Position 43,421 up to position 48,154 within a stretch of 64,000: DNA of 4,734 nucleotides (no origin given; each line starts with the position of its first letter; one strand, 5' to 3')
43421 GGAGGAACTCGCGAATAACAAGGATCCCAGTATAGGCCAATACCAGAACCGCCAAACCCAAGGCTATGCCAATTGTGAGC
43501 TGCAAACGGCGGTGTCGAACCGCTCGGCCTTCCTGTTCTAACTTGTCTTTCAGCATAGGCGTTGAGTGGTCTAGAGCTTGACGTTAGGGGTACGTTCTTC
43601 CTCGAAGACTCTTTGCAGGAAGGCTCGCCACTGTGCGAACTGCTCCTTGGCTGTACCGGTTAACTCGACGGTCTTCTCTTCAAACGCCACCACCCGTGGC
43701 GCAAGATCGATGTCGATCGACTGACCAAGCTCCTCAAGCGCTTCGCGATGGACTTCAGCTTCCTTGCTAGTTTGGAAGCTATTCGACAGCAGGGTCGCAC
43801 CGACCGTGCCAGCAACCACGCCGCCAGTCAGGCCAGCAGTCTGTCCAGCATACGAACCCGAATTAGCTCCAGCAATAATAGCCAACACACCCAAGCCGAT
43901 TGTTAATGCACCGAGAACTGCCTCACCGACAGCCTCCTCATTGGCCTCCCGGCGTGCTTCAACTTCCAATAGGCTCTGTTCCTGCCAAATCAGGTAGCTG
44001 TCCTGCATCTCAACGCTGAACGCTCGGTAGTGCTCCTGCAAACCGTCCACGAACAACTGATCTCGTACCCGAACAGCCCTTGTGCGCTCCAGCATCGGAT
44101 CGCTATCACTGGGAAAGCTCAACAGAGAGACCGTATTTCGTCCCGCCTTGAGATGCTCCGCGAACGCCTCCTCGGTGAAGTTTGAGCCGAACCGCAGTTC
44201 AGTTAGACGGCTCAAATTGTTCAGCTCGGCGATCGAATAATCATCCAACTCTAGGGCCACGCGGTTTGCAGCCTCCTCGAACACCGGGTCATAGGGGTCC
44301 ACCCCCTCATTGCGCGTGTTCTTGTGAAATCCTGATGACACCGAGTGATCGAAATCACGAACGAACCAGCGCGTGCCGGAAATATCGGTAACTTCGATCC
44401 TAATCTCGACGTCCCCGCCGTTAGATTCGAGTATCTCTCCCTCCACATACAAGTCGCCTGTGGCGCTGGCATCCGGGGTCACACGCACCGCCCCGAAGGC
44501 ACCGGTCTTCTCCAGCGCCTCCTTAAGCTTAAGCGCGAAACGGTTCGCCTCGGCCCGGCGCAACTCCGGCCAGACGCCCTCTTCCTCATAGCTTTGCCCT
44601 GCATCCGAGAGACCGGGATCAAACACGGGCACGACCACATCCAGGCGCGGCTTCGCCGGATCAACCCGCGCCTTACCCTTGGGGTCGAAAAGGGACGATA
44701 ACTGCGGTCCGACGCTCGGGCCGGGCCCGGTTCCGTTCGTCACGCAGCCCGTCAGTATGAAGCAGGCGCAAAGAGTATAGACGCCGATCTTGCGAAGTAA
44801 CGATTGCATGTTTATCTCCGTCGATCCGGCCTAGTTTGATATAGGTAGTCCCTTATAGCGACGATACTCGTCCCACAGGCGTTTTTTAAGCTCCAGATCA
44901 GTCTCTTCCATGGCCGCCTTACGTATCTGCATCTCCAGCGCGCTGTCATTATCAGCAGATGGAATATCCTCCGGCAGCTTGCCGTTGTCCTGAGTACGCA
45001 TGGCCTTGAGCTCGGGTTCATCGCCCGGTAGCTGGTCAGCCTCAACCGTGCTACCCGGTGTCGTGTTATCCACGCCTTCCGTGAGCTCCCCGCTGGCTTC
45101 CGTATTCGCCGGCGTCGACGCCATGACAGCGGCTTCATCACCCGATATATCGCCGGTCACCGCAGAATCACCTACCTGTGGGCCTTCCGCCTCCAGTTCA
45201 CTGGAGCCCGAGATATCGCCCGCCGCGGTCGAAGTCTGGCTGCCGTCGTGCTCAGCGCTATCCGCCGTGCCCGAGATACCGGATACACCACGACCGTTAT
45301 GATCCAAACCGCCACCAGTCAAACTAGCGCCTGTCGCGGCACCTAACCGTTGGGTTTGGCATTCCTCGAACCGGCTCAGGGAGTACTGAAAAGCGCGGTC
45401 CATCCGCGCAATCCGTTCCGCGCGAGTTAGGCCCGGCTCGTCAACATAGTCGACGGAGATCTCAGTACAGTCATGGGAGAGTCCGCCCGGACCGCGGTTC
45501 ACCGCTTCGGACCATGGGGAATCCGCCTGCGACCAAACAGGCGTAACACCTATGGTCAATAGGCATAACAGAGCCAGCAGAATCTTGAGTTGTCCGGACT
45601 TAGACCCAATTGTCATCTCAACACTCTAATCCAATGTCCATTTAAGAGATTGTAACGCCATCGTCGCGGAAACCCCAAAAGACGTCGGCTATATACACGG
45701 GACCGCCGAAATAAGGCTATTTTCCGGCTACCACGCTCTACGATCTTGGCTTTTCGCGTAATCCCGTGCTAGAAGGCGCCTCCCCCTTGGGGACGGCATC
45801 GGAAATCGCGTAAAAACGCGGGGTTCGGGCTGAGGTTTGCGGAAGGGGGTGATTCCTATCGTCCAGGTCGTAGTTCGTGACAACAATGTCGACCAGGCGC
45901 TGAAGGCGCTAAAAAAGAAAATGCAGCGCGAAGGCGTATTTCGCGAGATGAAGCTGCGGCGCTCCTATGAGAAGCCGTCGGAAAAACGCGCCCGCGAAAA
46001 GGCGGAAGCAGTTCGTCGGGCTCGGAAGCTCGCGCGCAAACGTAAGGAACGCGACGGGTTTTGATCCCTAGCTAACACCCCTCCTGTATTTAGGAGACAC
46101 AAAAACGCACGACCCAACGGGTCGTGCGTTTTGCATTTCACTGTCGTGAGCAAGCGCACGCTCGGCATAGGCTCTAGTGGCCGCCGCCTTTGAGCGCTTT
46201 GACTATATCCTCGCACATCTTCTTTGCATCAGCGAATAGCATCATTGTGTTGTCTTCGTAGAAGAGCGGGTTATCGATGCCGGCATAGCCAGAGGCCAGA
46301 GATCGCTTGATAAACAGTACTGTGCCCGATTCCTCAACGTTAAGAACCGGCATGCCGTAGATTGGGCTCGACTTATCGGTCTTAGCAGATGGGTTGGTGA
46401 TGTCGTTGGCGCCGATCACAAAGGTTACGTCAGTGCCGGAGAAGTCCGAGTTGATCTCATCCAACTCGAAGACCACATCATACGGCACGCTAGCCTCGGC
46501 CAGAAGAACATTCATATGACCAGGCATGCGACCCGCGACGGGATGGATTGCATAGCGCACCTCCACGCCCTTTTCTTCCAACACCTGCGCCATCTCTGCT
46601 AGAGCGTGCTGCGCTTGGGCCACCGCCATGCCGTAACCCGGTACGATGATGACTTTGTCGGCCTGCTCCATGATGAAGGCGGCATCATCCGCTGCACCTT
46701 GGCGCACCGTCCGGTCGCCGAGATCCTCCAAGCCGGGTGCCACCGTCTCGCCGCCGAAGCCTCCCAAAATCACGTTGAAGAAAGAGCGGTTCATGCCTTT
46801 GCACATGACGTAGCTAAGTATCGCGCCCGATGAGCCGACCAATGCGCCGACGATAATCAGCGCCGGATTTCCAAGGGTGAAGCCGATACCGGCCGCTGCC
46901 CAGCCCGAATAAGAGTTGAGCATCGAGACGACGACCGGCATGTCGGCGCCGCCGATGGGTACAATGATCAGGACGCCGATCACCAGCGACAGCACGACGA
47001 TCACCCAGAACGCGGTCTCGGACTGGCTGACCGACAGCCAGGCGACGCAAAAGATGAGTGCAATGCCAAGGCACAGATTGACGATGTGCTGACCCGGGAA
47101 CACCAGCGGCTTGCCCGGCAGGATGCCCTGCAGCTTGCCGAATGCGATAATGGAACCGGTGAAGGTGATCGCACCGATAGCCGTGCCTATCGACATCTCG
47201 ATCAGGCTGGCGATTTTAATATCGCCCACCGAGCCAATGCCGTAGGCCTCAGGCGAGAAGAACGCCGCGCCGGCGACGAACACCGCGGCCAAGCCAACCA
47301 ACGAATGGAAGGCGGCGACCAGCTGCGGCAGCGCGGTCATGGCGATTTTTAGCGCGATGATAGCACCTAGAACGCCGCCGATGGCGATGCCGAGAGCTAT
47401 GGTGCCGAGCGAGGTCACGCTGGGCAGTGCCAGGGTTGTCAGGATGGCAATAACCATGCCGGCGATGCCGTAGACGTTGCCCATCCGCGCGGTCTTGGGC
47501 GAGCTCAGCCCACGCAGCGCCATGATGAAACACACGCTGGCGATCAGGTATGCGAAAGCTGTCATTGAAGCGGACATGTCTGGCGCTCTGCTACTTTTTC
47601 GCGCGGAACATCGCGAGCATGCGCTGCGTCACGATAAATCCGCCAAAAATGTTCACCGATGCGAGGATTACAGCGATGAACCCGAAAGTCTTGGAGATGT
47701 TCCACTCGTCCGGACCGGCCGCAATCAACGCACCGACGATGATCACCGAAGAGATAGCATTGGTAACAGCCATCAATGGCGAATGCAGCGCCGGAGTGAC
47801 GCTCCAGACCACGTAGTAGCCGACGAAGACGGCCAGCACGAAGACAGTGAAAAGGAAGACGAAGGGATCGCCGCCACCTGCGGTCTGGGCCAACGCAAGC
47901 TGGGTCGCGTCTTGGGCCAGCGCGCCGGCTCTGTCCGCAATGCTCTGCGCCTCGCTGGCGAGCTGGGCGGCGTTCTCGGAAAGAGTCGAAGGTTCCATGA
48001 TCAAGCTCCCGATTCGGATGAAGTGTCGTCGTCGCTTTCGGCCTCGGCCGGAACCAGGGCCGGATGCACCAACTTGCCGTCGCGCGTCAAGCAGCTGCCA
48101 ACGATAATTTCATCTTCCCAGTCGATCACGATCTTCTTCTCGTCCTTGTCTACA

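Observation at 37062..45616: Candidate undescribed PMF-driven envelope system: MotA/ExbB channel, two ExbD-anchored vWA proteins, a PEGA/FGE-sulfatase protein, and TPR, lipoprotein and secreted partners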

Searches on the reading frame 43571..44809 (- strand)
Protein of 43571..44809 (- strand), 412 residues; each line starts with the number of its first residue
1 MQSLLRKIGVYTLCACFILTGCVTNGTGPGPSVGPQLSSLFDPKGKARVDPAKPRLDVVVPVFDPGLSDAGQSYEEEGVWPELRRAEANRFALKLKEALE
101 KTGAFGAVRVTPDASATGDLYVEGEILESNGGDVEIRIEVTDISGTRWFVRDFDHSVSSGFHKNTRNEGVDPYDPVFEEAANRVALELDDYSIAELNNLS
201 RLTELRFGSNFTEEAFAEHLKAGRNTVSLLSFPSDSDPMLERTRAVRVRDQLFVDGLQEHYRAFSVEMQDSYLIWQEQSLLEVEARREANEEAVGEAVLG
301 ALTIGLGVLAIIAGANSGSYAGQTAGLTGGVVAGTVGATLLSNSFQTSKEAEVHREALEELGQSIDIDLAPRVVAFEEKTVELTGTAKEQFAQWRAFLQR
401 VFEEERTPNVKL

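Call 3: search_protein_families(library=pfam, proteins=[window:43571-44809:-], max_evalue=0.1)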
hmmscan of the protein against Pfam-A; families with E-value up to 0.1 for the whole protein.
window:43571-44809:- (412 aa): 0 families

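Call 4: search_protein_families(library=ncbifam, proteins=[window:43571-44809:-], max_evalue=0.1)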
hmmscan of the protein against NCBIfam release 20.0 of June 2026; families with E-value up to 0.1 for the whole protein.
window:43571-44809:- (412 aa): 3 families
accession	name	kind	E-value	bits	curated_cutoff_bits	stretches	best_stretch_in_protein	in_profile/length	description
NF033634.1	SLATT_1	domain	0.002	18.1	41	1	297-386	25-105/132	SLATT domain-containing protein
NF011888.0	PRK15361.1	equivalog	0.0033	17.1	266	1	284-356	84-152/195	SPI-2 type III secretion system translocon protein SseD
NF007131.0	PRK09577.1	equivalog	0.0041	14.9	1768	1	278-343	949-1016/1045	multidrug efflux RND transporter permease subunit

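Call 5: search_protein_families(library=padloc, proteins=[window:43571-44809:-], max_evalue=0.1)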
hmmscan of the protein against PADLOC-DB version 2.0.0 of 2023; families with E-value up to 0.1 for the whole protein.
window:43571-44809:- (412 aa): 0 families

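Call 28: search_solved_structures(query=A1, max_evalue=1)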
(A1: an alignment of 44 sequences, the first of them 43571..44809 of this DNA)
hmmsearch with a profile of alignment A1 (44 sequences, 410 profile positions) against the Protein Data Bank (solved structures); distinct sequences matched with E-value up to 1: 3.
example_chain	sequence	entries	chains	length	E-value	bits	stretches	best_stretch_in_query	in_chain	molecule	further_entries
3dvw_A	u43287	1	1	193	0.11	14.5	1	259-378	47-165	Thiol:disulfide interchange protein DsbA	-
3a3t_A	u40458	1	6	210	0.13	14.1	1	259-378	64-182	Thiol:disulfide interchange protein DsbA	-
3hz8_A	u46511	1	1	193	0.18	13.7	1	259-378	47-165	Thiol:disulfide interchange protein DsbA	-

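Call 30: search_protein_families(library=pfam, alignment_id=A1, max_evalue=0.01)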
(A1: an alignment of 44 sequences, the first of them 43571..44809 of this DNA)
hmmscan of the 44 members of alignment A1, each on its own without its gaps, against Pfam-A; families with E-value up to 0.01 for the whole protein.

A. member 1, window:43571-44809:- (412 aa): 0 families

B. families by the number of members that match (of 44 scanned): 8 families
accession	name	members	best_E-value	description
PF04409.17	DUF530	4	0.002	Protein of unknown function (DUF530)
PF04465.17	DUF499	1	0.0051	Protein of unknown function (DUF499)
PF13088.12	BNR_2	1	0.0054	BNR repeat-like domain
PF13786.12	DUF4179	1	0.0057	Domain of unknown function (DUF4179)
PF01732.22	Mycop_pep_DUF31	1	0.0065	Mycoplasma peptidase (DUF31)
PF07646.21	Kelch_2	1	0.007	Kelch motif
PF05818.17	TraT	1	0.0073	Enterobacterial TraT complement resistance protein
PF02659.21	Mntp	1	0.0079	Putative manganese efflux pump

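Call 55: find_homologous_proteins(query=window:43571-44809:-)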
Query window:43571-44809:- (412 aa): 1263 proteins with E <= 0.001 among 8000 candidates; the best 120 are listed.
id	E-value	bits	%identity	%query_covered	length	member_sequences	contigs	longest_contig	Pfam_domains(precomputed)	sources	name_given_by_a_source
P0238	4.4e-269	910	100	100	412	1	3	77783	-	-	-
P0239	7.2e-229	778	84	100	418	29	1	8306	-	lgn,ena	-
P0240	1.7e-224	763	82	100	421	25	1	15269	-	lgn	-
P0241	3.1e-222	756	82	100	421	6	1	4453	-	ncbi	-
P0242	3.4e-222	756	81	100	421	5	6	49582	-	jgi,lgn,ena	-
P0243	1.1e-221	754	81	100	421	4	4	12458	-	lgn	-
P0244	2.0e-219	747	80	100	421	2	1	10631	-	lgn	-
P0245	6.9e-218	742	80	100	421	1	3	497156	-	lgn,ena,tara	tara:strand:- start:238595 stop:239860 length:1266 start_codon:yes stop_codon:yes gene_type:complete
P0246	1.1e-204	698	74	100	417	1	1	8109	-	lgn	-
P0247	1.6e-204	698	75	100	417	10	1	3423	-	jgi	jgi:hypothetical protein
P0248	3.1e-204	697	74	100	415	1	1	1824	-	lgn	-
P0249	4.2e-204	696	74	100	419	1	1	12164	-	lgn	-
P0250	1.3e-202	691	74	100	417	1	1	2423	-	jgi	-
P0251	3.5e-200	683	72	100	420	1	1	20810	-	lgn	-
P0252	3.7e-199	680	73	100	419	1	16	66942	-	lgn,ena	-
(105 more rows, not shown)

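Call 67: predict_structure(alignment_id=A7)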
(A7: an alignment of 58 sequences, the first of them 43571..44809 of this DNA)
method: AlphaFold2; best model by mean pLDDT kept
length: 412 residues; sequences in the alignment: 58
mean_pLDDT: 71.4   pTM: 0.71
mean pLDDT of the five models: 71.4, 70.3, 68.7, 67.0, 63.8
residues with pLDDT >= 90: 102; 70-90: 154; 50-70: 66; < 50: 90
segments of 3 or more residues with pLDDT < 50: 17-40, 295-350, 363-365, 408-412
pLDDT, mean of each block of 10 residues (from residue 1): 54 49 30 36 78 94 82 57 83 97 95 89 93 94 92 92 87 96 94 92 88 79 76 87 87 88 84 82 74 45 30 34 31 30 40 57 52 58 79 86 63 36
secondary structure, 60 per line:
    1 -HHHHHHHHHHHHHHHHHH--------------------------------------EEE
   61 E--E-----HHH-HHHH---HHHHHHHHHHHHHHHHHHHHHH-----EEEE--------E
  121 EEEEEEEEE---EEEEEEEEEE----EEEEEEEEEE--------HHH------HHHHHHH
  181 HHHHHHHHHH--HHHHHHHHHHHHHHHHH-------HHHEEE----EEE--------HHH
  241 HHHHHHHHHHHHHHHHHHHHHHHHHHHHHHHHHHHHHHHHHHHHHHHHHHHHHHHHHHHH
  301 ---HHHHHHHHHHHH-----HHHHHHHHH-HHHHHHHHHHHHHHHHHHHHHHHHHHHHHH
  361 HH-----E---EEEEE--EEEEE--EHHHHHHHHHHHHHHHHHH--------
elements in order: H2-19 E58-61 H74-77 H81-102 E108-111 E120-129 E133-142 E147-156 H174-190 H193-209 E220-222 E227-229 H238-300 H304-315 H321-329 H331-362 E372-376 E379-383 H387-404

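Call 69: fold_search(model_id=the predicted structure, library=pdb)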
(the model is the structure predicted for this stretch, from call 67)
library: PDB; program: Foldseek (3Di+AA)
matches with E <= 10: 521; with E <= 0.001: 0
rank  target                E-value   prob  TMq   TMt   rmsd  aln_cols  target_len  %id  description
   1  8h1s_B                1.1e-03  0.98  0.17  0.34  10.0       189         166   12  Crystal structure of apo-LptDE complex (released 2023-10-11)
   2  2n8x_MODEL_1_A        1.8e-03  0.95  0.16  0.32  16.1       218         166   12  Solution structure of LptE from Pseudomonas Aerigunosa (released 2016-05-25)
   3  8h1r_B                2.9e-03  0.96  0.18  0.34   9.6       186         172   10  Crystal structure of LptDE-YifL complex (released 2023-10-25)
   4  4r40_A                1.1e-02  1.00  0.20  0.20   7.3       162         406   14  Crystal Structure of TolB/Pal complex from Yersinia pestis. (released 2014-09-03)
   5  1c5k                  1.7e-02  0.98  0.19  0.20   7.1       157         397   12  THE STRUCTURE OF TOLB, AN ESSENTIAL COMPONENT OF THE TOL-DEPENDENT TRANSLOCATION SYSTEM AND ITS INTERACTIONS WITH THE TR (released 2000-12-06)
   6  5iva_B                2.9e-02  0.80  0.16  0.35   8.9       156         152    9  The LPS Transporter LptDE from Pseudomonas aeruginosa, core complex (released 2016-05-18)
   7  2w8b_A                3.0e-02  0.98  0.20  0.20   7.7       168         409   11  Crystal structure of processed TolB in complex with Pal (released 2009-02-17)
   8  4pwz_A                3.0e-02  0.97  0.19  0.19   6.8       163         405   15  Crystal structure of TolB protein from Yersinia pestis CO92 (released 2014-04-02)
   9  4pwz_B                3.4e-02  0.99  0.21  0.21   7.0       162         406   15  Crystal structure of TolB protein from Yersinia pestis CO92 (released 2014-04-02)
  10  3bf2                  3.4e-02  0.72  0.16  0.40   6.9       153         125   11  Crystal structure of the A1KSW9_NEIMF protein from Neisseria meningitidis. Northeast Structural Genomics Consortium targ (released 2007-12-04)
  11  2ivz_A                3.6e-02  0.97  0.18  0.19   5.8       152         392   10  Structure of TolB in complex with a peptide of the colicin E9 T- domain (released 2006-08-16)
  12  2ivz_C                4.0e-02  0.99  0.20  0.21   6.6       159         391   12  Structure of TolB in complex with a peptide of the colicin E9 T- domain (released 2006-08-16)
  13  2w8b_B                4.0e-02  0.98  0.20  0.20   7.5       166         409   11  Crystal structure of processed TolB in complex with Pal (released 2009-02-17)
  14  4jml_A                4.5e-02  0.98  0.20  0.21   6.8       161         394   12  Crystal structure of the TolB(P201C)-ColicinE9 TBE peptide(A33C) complex. (released 2013-07-17)
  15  2ivz_D                4.5e-02  0.96  0.19  0.21   6.5       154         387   12  Structure of TolB in complex with a peptide of the colicin E9 T- domain (released 2006-08-16)
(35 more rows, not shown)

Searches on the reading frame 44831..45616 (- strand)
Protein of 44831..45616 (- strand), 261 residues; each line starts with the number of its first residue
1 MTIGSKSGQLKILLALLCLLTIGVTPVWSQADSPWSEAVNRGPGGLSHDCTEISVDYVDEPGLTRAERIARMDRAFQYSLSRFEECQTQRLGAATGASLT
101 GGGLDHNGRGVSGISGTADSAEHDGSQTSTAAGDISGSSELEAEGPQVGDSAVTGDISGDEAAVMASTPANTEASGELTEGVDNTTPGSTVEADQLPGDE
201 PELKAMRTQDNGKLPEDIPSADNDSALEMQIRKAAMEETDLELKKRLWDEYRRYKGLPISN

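Call 3: search_protein_families(library=pfam, proteins=[window:44831-45616:-], max_evalue=0.1)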
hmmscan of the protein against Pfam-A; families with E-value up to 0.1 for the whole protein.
window:44831-45616:- (261 aa): 1 family
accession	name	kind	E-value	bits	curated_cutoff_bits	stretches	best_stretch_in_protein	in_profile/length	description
PF11341.13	DUF3143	-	0.017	15.9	25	1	46-82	24-55/65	Protein of unknown function (DUF3143)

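Call 4: search_protein_families(library=ncbifam, proteins=[window:44831-45616:-], max_evalue=0.1)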
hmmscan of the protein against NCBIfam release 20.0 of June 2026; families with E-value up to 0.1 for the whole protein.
window:44831-45616:- (261 aa): 0 families

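Call 5: search_protein_families(library=padloc, proteins=[window:44831-45616:-], max_evalue=0.1)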
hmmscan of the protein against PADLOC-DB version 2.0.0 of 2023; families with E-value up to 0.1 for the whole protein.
window:44831-45616:- (261 aa): 0 families

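Call 97: search_solved_structures(query=A3, max_evalue=1)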
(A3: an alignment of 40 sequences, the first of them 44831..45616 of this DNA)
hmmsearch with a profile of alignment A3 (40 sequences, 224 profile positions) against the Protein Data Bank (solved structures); distinct sequences matched with E-value up to 1: 9.
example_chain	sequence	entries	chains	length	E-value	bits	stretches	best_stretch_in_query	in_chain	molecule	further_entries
9dbf_A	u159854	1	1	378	0.006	19.7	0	14-109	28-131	Tet4 Variant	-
9dbd_A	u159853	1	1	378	0.027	17.6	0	15-110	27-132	Tet4 Variant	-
6ykr_F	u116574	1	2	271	0.43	13.6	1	13-73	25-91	Chemotaxis protein MotB, putative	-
6ykp_F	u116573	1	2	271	0.52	13.4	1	11-73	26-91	Chemotaxis protein MotB, putative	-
9d7y_A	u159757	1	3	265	0.58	13.2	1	87-127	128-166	scFv corresponding to human autoantibody b96.11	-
6trp_A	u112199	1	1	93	0.8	12.8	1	77-129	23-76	Peptide synthetase XpsB,Peptide synthetase XpsB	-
5d9y_A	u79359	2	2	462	0.94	12.5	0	77-134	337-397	Methylcytosine dioxygenase TET2,Methylcytosine dioxygenase TET2 | Methylcytosine dioxygenase TET2, chimeric construct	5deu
4nm6_A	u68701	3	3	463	0.94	12.5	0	77-134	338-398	Methylcytosine dioxygenase TET2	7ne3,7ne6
9hxv_A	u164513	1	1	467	0.96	12.5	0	77-134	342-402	Methylcytosine dioxygenase TET2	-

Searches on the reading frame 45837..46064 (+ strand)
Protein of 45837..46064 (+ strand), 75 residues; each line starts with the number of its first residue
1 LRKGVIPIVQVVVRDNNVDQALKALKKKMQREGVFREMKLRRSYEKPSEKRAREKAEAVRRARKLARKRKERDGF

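Call 88: search_protein_families(library=ncbifam, proteins=[window:45837-46064:+], max_evalue=0.00001)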
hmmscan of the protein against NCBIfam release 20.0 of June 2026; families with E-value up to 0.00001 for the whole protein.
window:45837-46064:+ (75 aa): 1 family
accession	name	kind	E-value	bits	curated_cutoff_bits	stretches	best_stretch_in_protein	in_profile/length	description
TIGR00030.1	S21p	equivalog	1.7e-19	69.4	28.95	1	9-64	1-57/58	30S ribosomal protein S21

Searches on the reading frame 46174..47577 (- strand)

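Call 88: search_protein_families(library=ncbifam, proteins=[window:46174-47577:-], max_evalue=0.00001)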
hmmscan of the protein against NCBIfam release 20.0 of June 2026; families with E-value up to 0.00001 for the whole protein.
window:46174-47577:- (467 aa): 1 family
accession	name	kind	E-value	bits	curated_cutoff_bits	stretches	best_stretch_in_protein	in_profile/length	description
NF006974.0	PRK09444.1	equivalog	7.8e-163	543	689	1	1-462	1-460/460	Re/Si-specific NAD(P)(+) transhydrogenase subunit beta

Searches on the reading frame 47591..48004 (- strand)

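Call 88: search_protein_families(library=ncbifam, proteins=[window:47591-48004:-], max_evalue=0.00001)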
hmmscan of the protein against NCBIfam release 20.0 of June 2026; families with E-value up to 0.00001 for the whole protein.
window:47591-48004:- (137 aa): 2 families
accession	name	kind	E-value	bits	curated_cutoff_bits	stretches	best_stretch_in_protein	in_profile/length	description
NF006942.0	PRK09424.1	equivalog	3.1e-39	135.1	383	1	16-135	392-509/510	Re/Si-specific NAD(P)(+) transhydrogenase subunit alpha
TIGR00561.1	pntA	equivalog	3.7e-35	121.5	444.4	1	20-135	393-510/511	Re/Si-specific NAD(P)(+) transhydrogenase subunit alpha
